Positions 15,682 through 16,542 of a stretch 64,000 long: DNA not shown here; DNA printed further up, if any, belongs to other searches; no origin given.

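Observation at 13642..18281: PhnZ/TmpB-like HD-domain oxygenase coupled to a GMC flavoprotein and facing a PhyH dioxygenase + NPP phosphodiesterase operon: candidate non-canonical oxidative C-P cleavage module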

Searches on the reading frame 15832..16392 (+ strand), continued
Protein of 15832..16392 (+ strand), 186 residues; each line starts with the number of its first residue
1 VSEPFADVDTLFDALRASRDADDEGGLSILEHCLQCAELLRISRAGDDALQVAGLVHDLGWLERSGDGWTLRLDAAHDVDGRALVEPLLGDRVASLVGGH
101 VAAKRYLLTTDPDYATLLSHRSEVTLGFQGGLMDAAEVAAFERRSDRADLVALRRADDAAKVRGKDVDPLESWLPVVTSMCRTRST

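Call 26: search_protein_families(library=pfam, proteins=[L021:7007-8464:-, L021:8531-9979:+, L021:11600-12370:+, L020:10568-11185:+, L021:6375-7010:-, L021:5094-6344:-, L023:9012-9935:+, L023:8006-8980:-, L025:10507-11214:-, L025:5697-7772:+], max_evalue=0.001)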
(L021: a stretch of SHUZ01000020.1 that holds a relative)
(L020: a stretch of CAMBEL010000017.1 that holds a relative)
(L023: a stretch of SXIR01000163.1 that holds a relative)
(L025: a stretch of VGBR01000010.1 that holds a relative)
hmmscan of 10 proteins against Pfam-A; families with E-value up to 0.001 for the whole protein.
L021:7007-8464:- (485 aa): 3 families
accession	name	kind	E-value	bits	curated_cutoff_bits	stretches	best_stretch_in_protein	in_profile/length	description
PF05697.18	Trigger_N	-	3.4e-36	125.1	22.2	1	21-165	1-144/144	Bacterial trigger factor protein (TF)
PF05698.19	Trigger_C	-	2.3e-28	99.7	22.7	1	280-440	1-161/162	Bacterial trigger factor protein (TF) C-terminus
PF00254.34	FKBP_C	-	0.0001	23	21.1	1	179-246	5-75/94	FKBP-type peptidyl-prolyl cis-trans isomerase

L021:8531-9979:+ (482 aa): 1 family
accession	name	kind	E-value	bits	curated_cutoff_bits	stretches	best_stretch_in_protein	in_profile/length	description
PF00171.27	Aldedh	-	5.3e-154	513.6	23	1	13-477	1-461/461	Aldehyde dehydrogenase family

L021:11600-12370:+ (256 aa): 1 family
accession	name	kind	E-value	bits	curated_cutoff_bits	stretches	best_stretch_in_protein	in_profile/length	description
PF05721.19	PhyH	-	9.2e-19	69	22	1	10-193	10-213/213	Phytanoyl-CoA dioxygenase (PhyH)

L020:10568-11185:+ (205 aa): 1 family
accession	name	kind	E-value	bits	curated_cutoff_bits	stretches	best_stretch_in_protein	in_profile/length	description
PF02627.25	CMD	-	2.2e-14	53.6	23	1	61-134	12-83/84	Carboxymuconolactone decarboxylase family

L021:6375-7010:- (211 aa): 1 family
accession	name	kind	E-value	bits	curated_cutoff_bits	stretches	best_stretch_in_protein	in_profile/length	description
PF00574.28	CLP_protease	-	1.5e-83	279.6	20.2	1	19-198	2-181/182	Clp protease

L021:5094-6344:- (416 aa): 10 families
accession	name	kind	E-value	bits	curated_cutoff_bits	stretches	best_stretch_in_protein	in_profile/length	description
PF07724.20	AAA_2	-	5.2e-35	121.4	27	1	110-305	3-166/166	AAA domain (Cdc48 subfamily)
PF06689.19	zf-C4_ClpX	-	1.7e-20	73.1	27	1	12-48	2-39/39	ClpX C4-type zinc finger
PF00004.35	AAA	-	6.8e-17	62.6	21.2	1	113-240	1-109/131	ATPase family associated with various cellular activities (AAA)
PF10431.15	ClpB_D2-small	-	9.7e-10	38.8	21.9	1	311-388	1-74/81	C-terminal, D2-small domain, of ClpB protein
PF07728.20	AAA_5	-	1.1e-07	32.4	22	1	112-190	1-81/139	AAA domain (dynein-related subfamily)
PF05496.18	RuvB_N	-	4.4e-06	27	27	1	74-192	9-101/159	Holliday junction DNA helicase RuvB P-loop domain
PF01078.27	Mg_chelatase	-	9.1e-06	25.7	20.3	0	111-135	23-47/207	Magnesium chelatase, subunit ChlI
PF13401.12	AAA_22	-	1.2e-05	26.1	27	1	110-187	5-96/130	AAA domain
PF13173.12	AAA_14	-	0.00047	20.6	27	0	112-188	4-75/129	AAA domain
PF00493.29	MCM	-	0.00047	19.8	23.3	1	67-191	18-137/224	MCM P-loop domain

L023:9012-9935:+ (307 aa): 1 family
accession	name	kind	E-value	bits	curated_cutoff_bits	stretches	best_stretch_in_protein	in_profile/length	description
PF00892.27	EamA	-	5.7e-21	75.7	28.2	2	151-285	2-133/135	EamA-like transporter family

L023:8006-8980:- (324 aa): 2 families
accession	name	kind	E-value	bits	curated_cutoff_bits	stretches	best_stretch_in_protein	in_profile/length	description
PF00669.25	Flagellin_N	-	2.2e-37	128.7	26.6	1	56-193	1-137/139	Bacterial flagellin N-terminal helical region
PF00700.27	Flagellin_C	-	4.9e-27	94.5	23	1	240-323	3-86/86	Bacterial flagellin C-terminal helical region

L025:10507-11214:- (235 aa): 3 families
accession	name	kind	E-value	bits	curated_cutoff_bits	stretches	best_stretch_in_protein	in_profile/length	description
PF00072.30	Response_reg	-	6.5e-32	110.4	30.2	1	6-115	1-111/111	Response regulator receiver domain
PF00486.34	Trans_reg_C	-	6.3e-28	97.1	26.2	1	155-229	3-77/77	Transcriptional regulatory protein, C terminal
PF23198.2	PDE8A_N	-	0.00039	20.8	29.6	1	6-74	13-82/147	PDE8A-like, N-terminal domain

L025:5697-7772:+ (691 aa): 5 families
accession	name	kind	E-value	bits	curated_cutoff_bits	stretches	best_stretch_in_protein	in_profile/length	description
PF17941.7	PP_kinase_C_1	-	1.7e-68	229.8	25.7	1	336-502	2-166/167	Polyphosphate kinase C-terminal domain 1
PF02503.22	PP_kinase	-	1.3e-62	211.2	31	1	130-304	2-182/183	Polyphosphate kinase middle domain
PF13090.12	PP_kinase_C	-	2.7e-60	203.2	25.8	1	509-670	1-164/172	Polyphosphate kinase C-terminal domain 2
PF13089.11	PP_kinase_N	-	1.8e-37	128.3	23.8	1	15-120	1-106/107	Polyphosphate kinase N-terminal domain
PF13091.12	PLDc_2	-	5.5e-13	49.3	27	2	385-497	22-131/132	PLD-like domain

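Call 31: predict_structure(alignment_id=A1)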
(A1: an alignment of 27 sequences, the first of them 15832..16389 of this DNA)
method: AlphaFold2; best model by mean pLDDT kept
length: 186 residues; sequences in the alignment: 27
mean_pLDDT: 91.8   pTM: 0.89
mean pLDDT of the five models: 91.8, 91.1, 90.8, 90.4, 90.2
residues with pLDDT >= 90: 138; 70-90: 40; 50-70: 8; < 50: 0
segments of 3 or more residues with pLDDT < 50: none
pLDDT, mean of each block of 10 residues (from residue 1): 89 95 82 97 97 97 89 90 97 97 95 81 75 96 98 95 91 97 77
secondary structure, 60 per line:
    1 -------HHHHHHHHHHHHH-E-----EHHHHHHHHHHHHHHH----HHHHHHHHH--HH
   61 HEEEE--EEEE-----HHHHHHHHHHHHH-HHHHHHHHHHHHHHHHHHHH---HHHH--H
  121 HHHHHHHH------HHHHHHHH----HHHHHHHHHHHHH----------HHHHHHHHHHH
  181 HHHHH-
elements in order: H8-20 H29-43 H48-56 E62-65 E68-71 H77-89 H91-110 H114-117 H120-128 H135-142 H147-159 H170-185

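Call 32: search_protein_representatives(protein=window:15832-16389:+)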
Query: 186 residues. Proteins with E-value up to 0.001 (for the whole library): 2071; up to 1e-10: 829; up to 1e-30: 8. The best 150 are listed.
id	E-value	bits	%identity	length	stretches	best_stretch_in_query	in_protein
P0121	1.8e-45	171.1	57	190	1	8-182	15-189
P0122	3.5e-44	166.9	57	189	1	6-176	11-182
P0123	6.9e-40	152.9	78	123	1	5-105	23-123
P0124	7.3e-39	149.6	56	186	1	8-181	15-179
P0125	2.7e-38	147.7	77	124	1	17-114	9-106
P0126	1.5e-35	138.8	96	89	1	1-70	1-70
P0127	2.4e-33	131.6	49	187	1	14-179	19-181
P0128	1.5e-32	129.0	53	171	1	27-181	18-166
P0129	2.5e-30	121.8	51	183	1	3-180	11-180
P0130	5.0e-30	120.8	47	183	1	4-182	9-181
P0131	6.3e-30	120.5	47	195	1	10-181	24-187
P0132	9.9e-30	119.8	48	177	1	3-180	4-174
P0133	2.3e-29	118.6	73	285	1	3-88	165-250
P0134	4.7e-29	117.6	45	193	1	4-180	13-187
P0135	5.0e-29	117.5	49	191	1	5-179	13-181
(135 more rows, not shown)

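Call 35: fold_search(model_id=the predicted structure, library=pdb)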
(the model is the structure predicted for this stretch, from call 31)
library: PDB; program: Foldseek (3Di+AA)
matches with E <= 10: 152; with E <= 0.001: 10
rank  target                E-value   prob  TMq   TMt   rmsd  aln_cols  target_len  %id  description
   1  4mlm_A                1.0e-10  1.00  0.85  0.84   2.6       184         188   34  Crystal Structure of PhnZ from uncultured bacterium HF130_AEPn_1 (released 2014-04-16)
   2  4n6w                  2.1e-10  1.00  0.82  0.85   2.1       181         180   32  X-Ray Crystal Structure of Citrate-bound PhnZ (released 2013-11-27)
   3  4mlm_B                2.3e-10  1.00  0.85  0.84   2.6       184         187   34  Crystal Structure of PhnZ from uncultured bacterium HF130_AEPn_1 (released 2014-04-16)
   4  4n71_E                6.8e-10  1.00  0.84  0.87   1.7       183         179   32  X-Ray Crystal Structure of 2-amino-1-hydroxyethylphosphonate-bound PhnZ (released 2013-11-27)
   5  4n71_A                7.1e-10  1.00  0.83  0.86   1.8       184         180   32  X-Ray Crystal Structure of 2-amino-1-hydroxyethylphosphonate-bound PhnZ (released 2013-11-27)
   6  4mln_B                1.3e-09  1.00  0.79  0.81   2.0       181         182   31  Crystal of PhnZ bound to (R)-2-amino-1-hydroxyethylphosphonic acid (released 2014-04-16)
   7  6npa_C                1.6e-09  1.00  0.79  0.81   2.2       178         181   28  X-ray crystal structure of TmpB, (R)-1-hydroxy-2-trimethylaminoethylphosphonate oxygenase, with (R)-1-hydroxy-2-trimet (released 2019-03-06)
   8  4mln_A                2.8e-09  1.00  0.81  0.83   2.0       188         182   31  Crystal of PhnZ bound to (R)-2-amino-1-hydroxyethylphosphonic acid (released 2014-04-16)
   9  6npa_A                4.2e-09  1.00  0.81  0.81   3.5       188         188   27  X-ray crystal structure of TmpB, (R)-1-hydroxy-2-trimethylaminoethylphosphonate oxygenase, with (R)-1-hydroxy-2-trimet (released 2019-03-06)
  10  6npa_B                9.2e-09  1.00  0.80  0.80   3.4       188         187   28  X-ray crystal structure of TmpB, (R)-1-hydroxy-2-trimethylaminoethylphosphonate oxygenase, with (R)-1-hydroxy-2-trimet (released 2019-03-06)
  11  2huo                  5.5e-02  1.00  0.52  0.38  11.1       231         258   15  Crystal structure of mouse myo-inositol oxygenase in complex with substrate (released 2006-09-26)
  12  2ibn_A                6.1e-02  0.99  0.48  0.38  11.3       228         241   13  Crystal structure of Human myo-Inositol Oxygenase (MIOX) (released 2006-10-17)
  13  2ibn_B                2.7e-01  0.89  0.47  0.39   9.6       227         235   14  Crystal structure of Human myo-Inositol Oxygenase (MIOX) (released 2006-10-17)
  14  7qod_A                2.8e-01  0.54  0.36  0.35  16.3       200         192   17  Native structure of a small alarmone hydrolase (RelH) from Corynebacterium glutamicum (released 2022-07-13)
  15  2dqb_B                3.1e-01  0.23  0.26  0.16  17.5       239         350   17  Crystal structure of dNTP triphosphohydrolase from Thermus thermophilus HB8, which is homologous to dGTP triphosphohyd (released 2007-01-23)
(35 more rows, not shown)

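Call 69: search_protein_families(library=ncbifam, proteins=[P0121, P0122, P0124, P0127, P0129, P0130, P0131, L021:8531-9979:+, L021:11600-12370:+, L003:9348-10106:-], max_evalue=0.00001)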
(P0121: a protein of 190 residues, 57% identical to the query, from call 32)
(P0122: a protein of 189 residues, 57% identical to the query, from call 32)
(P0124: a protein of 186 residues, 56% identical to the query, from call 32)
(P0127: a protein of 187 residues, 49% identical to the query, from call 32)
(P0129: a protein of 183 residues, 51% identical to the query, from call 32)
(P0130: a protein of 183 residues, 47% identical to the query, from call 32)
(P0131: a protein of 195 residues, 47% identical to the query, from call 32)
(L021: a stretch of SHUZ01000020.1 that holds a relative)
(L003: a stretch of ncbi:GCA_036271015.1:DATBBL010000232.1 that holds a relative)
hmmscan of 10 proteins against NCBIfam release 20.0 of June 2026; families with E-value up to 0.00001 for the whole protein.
P0121 (190 aa): 3 families
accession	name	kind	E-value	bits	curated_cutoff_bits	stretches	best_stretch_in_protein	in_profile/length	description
TIGR03276.1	Phn-HD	hypoth_equivalog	2e-37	128.4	214.6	1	25-184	15-175/179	phosphonate degradation HD-domain oxygenase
NF052439.1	HMPDioxPhnZ1GIM8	equivalog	1.3e-27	96.6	300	1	14-182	22-192/199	hydroxymethylphosphonate dioxygenase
NF049941.1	HyMthAminphonOxyTmpB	equivalog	6.5e-27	94.5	300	1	30-187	24-182/188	(R)-1-hydroxy-2-trimethylaminoethylphosphonate oxygenase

P0122 (189 aa): 3 families
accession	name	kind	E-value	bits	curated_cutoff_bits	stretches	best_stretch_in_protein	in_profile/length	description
TIGR03276.1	Phn-HD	hypoth_equivalog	2.8e-38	131.3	214.6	1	13-183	7-175/179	phosphonate degradation HD-domain oxygenase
NF052439.1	HMPDioxPhnZ1GIM8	equivalog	5.9e-28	97.7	300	1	12-183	22-194/199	hydroxymethylphosphonate dioxygenase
NF049941.1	HyMthAminphonOxyTmpB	equivalog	3.7e-25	88.8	300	1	31-182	27-178/188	(R)-1-hydroxy-2-trimethylaminoethylphosphonate oxygenase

P0124 (186 aa): 3 families
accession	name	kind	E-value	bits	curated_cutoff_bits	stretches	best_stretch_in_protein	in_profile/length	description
TIGR03276.1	Phn-HD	hypoth_equivalog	4.5e-35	120.8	214.6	1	19-177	8-177/179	phosphonate degradation HD-domain oxygenase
NF052439.1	HMPDioxPhnZ1GIM8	equivalog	5.8e-25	87.9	300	1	15-175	23-194/199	hydroxymethylphosphonate dioxygenase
NF049941.1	HyMthAminphonOxyTmpB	equivalog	2.3e-22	79.7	300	1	32-173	26-177/188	(R)-1-hydroxy-2-trimethylaminoethylphosphonate oxygenase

P0127 (187 aa): 3 families
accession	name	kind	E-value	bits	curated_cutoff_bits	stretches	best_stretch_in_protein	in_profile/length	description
TIGR03276.1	Phn-HD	hypoth_equivalog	4.1e-40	137.2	214.6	1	33-182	22-178/179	phosphonate degradation HD-domain oxygenase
NF052439.1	HMPDioxPhnZ1GIM8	equivalog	1.4e-25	89.9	300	1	32-176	39-191/199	hydroxymethylphosphonate dioxygenase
NF049941.1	HyMthAminphonOxyTmpB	equivalog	8.9e-25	87.5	300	1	34-180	27-180/188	(R)-1-hydroxy-2-trimethylaminoethylphosphonate oxygenase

P0129 (183 aa): 3 families
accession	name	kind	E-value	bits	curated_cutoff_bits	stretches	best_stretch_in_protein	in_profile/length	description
TIGR03276.1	Phn-HD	hypoth_equivalog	1e-34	119.6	214.6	1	31-177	22-175/179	phosphonate degradation HD-domain oxygenase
NF052439.1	HMPDioxPhnZ1GIM8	equivalog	1.3e-24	86.8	300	1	29-175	38-192/199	hydroxymethylphosphonate dioxygenase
NF049941.1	HyMthAminphonOxyTmpB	equivalog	9.5e-20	71.1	300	1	28-177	24-179/188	(R)-1-hydroxy-2-trimethylaminoethylphosphonate oxygenase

P0130 (183 aa): 3 families
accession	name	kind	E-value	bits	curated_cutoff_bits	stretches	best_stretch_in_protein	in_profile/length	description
TIGR03276.1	Phn-HD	hypoth_equivalog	1.3e-34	119.2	214.6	1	24-176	16-175/179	phosphonate degradation HD-domain oxygenase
NF049941.1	HyMthAminphonOxyTmpB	equivalog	9.9e-25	87.4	300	1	21-179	17-182/188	(R)-1-hydroxy-2-trimethylaminoethylphosphonate oxygenase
NF052439.1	HMPDioxPhnZ1GIM8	equivalog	1.3e-23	83.5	300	1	8-170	18-188/199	hydroxymethylphosphonate dioxygenase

P0131 (195 aa): 3 families
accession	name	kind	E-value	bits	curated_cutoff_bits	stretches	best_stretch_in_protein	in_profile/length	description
TIGR03276.1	Phn-HD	hypoth_equivalog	7.1e-43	146.2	214.6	1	32-185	20-177/179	phosphonate degradation HD-domain oxygenase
NF052439.1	HMPDioxPhnZ1GIM8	equivalog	2.4e-29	102.3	300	1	35-185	41-196/199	hydroxymethylphosphonate dioxygenase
NF049941.1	HyMthAminphonOxyTmpB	equivalog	6.8e-29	100.9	300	1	24-186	13-182/188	(R)-1-hydroxy-2-trimethylaminoethylphosphonate oxygenase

L021:8531-9979:+ (482 aa): 43 families (the best 25 are shown)
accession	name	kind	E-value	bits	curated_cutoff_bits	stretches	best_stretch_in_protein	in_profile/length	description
NF045736.1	PaDhStyDRhodo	equivalog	8.7e-130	433.4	800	1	6-477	4-475/479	phenylacetaldehyde dehydrogenase StyD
TIGR04284.1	aldehy_Rv0768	hypoth_equivalog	9.7e-128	427.1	775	1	6-478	2-477/480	aldehyde dehydrogenase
NF045735.1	PaDhStyDPseudo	equivalog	4.2e-126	421.4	850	1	5-479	3-481/483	phenylacetaldehyde dehydrogenase StyD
TIGR01804.1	BADH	equivalog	6.5e-124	413.9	668.6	1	8-474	1-466/467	betaine-aldehyde dehydrogenase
NF010000.0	PRK13473.1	subfamily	1.3e-123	413.2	615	1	6-478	4-471/475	aminobutyraldehyde dehydrogenase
TIGR02299.1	HpaE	equivalog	2e-118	396.1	638.35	1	7-480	3-477/488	5-carboxymethyl-2-hydroxymuconate semialdehyde dehydrogenase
NF009725.0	PRK13252.1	equivalog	5.2e-118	394.6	593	1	5-478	7-478/488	betaine-aldehyde dehydrogenase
NF006916.0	PRK09407.1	equivalog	3.2e-109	365.9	521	1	18-478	32-491/526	succinic semialdehyde dehydrogenase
TIGR03216.1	OH_muco_semi_DH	equivalog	5.9e-109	364.8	693.25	1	8-479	4-479/481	2-hydroxymuconic semialdehyde dehydrogenase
NF007497.0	PRK10090.1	equivalog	1.9e-101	340.2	500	1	5-478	7-476/480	aldehyde dehydrogenase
NF052305.1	DioxValDhHalo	equivalog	1.8e-100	337.1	750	1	6-476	6-478/483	2,5-dioxovalerate dehydrogenase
NF042993.1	AlphKGSA_gudD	equivalog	1.3e-98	330.8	770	1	8-478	7-479/481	alpha-ketoglutaric semialdehyde dehydrogenase GucD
TIGR01780.1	SSADH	subfamily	5.9e-97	325.4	646.35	1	24-474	1-447/448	succinate-semialdehyde dehydrogenase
NF007352.0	PRK09847.1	equivalog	4e-96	322.5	850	1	4-478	19-490/495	aldehyde dehydrogenase PuuC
TIGR03374.1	ABALDH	equivalog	6.5e-96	322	909.3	1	5-477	2-469/472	aminobutyraldehyde dehydrogenase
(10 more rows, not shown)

L021:11600-12370:+ (256 aa): 1 family
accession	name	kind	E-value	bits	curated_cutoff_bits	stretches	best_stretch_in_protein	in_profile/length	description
NF052437.1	MPhHdxlPhnYGIM8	equivalog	9.2e-47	159.7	500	1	18-239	30-255/260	methylphosphonate hydroxylase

L003:9348-10106:- (252 aa): 1 family
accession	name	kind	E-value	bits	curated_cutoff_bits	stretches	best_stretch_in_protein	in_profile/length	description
NF052437.1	MPhHdxlPhnYGIM8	equivalog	4.9e-66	222.9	500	1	13-252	13-257/260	methylphosphonate hydroxylase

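Call 73: search_solved_structures(query=A1, max_evalue=0.001, show_alignments=5)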
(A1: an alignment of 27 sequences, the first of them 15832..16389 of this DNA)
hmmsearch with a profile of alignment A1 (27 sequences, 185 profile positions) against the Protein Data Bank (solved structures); distinct sequences matched with E-value up to 0.001: 4.
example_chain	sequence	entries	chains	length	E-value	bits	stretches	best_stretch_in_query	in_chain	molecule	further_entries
4mlm_A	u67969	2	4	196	4.1e-28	101.2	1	6-180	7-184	Predicted HD phosphohydrolase PhnZ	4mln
4n71_A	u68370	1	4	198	4.3e-28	101.1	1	6-180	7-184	Predicted HD phosphohydrolase PhnZ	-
4n6w_A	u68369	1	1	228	6.9e-28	100.5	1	6-180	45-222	Predicted HD phosphohydrolase PhnZ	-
6npa_A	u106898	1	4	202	2.1e-24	89.1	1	28-183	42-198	TmpB, (R)-1-hydroxy-2-trimethylaminoethylphosphonate oxygenase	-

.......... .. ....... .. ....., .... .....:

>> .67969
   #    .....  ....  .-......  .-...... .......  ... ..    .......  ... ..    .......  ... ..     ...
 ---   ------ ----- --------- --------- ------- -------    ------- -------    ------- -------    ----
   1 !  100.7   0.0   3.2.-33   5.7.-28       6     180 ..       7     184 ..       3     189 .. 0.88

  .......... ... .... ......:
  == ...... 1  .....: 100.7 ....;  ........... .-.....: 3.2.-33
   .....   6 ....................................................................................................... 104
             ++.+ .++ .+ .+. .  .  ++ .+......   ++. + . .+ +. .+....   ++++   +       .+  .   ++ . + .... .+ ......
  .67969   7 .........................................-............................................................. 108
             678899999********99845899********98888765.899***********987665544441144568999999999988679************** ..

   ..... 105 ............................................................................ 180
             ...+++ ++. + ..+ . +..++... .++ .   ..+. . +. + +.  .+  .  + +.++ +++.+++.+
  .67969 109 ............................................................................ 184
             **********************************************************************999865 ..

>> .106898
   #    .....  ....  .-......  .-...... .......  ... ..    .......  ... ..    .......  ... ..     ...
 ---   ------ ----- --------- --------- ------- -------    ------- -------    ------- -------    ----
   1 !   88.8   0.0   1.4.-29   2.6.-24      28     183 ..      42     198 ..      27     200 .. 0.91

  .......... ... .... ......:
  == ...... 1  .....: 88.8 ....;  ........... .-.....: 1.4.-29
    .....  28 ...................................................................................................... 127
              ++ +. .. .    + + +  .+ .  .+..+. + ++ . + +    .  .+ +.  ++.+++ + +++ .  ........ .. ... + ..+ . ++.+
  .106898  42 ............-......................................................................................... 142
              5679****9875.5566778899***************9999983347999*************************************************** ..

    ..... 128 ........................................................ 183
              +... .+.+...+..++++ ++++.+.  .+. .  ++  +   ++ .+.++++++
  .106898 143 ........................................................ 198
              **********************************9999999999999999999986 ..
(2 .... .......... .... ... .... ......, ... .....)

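Call 76: search_protein_families(library=pfam, proteins=[L010:10491-11234:+, L010:11231-11731:+, L010:11793-12599:-, L010:12645-13790:-, L010:12780-13883:+, L008:10613-11638:+, L008:10717-11934:+, L008:11072-12013:-], max_evalue=0.001)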
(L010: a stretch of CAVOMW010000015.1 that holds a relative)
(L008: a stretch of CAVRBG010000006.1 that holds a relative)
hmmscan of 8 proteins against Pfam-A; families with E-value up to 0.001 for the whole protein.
L010:10491-11234:+ (247 aa): 0 families

L010:11231-11731:+ (166 aa): 0 families

L010:11793-12599:- (268 aa): 1 family
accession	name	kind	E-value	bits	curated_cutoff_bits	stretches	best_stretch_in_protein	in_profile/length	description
PF00909.26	Ammonium_transp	-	1.9e-10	40.5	23.2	1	3-43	290-331/399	Ammonium Transporter Family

L010:12645-13790:- (381 aa): 1 family
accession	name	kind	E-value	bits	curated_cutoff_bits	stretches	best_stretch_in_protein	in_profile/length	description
PF00909.26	Ammonium_transp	-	2.1e-38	132.5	23.2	1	95-267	1-161/399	Ammonium Transporter Family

L010:12780-13883:+ (367 aa): 0 families

L008:10613-11638:+ (341 aa): 2 families
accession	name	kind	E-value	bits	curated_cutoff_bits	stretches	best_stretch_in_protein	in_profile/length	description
PF00107.32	ADH_zinc_N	-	8.3e-12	45.6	31.8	1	169-282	1-110/129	Zinc-binding dehydrogenase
PF08240.17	ADH_N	-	9.1e-11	42.4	23.5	1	22-130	1-103/104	Alcohol dehydrogenase GroES-like domain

L008:10717-11934:+ (405 aa): 0 families

L008:11072-12013:- (313 aa): 0 families
